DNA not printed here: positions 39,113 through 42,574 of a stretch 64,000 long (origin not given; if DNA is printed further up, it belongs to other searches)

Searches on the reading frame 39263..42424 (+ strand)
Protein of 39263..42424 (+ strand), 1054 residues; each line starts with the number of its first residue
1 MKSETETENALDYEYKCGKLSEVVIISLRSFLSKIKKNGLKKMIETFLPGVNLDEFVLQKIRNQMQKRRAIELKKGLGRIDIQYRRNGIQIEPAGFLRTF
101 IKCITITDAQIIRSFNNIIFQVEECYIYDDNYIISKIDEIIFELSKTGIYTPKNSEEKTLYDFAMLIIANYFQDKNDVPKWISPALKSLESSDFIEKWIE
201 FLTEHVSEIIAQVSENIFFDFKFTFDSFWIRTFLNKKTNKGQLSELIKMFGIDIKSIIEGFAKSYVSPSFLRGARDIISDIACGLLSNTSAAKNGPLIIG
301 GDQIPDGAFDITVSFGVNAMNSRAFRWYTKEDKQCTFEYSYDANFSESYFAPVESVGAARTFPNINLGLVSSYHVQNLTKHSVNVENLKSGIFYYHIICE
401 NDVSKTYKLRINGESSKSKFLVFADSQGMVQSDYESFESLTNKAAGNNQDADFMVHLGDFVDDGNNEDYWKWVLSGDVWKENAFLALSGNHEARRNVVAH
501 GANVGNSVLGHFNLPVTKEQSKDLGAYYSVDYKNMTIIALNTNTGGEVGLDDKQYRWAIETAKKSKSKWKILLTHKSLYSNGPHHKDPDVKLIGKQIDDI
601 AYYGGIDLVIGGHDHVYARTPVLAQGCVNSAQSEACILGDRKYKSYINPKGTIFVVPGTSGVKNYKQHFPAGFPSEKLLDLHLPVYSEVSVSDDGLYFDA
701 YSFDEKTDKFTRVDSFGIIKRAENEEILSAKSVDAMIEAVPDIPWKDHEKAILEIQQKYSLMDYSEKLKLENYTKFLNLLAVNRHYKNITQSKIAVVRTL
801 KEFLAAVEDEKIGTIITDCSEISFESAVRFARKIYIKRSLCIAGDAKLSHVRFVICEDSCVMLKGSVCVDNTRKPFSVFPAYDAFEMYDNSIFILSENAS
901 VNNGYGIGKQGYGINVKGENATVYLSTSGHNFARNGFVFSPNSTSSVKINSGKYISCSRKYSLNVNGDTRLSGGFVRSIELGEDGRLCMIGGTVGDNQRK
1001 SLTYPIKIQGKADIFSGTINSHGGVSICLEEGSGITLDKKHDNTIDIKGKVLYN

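Call 51: search_protein_families(library=pfam, proteins=[window:39263-42424:+], max_evalue=5)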
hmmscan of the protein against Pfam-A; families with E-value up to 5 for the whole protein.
window:39263-42424:+ (1054 aa): 3 families
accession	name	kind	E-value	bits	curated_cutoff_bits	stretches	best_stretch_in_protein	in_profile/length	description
PF00149.33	Metallophos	-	2.5e-17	64.4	21.5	1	419-617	2-191/191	Calcineurin-like phosphoesterase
PF16656.11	Pur_ac_phosph_N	-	0.0015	19.5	30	1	311-409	4-91/93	Purple acid Phosphatase, N-terminal domain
PF09423.15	PhoD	-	0.13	11.8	27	1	434-469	14-43/343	PhoD-like phosphatase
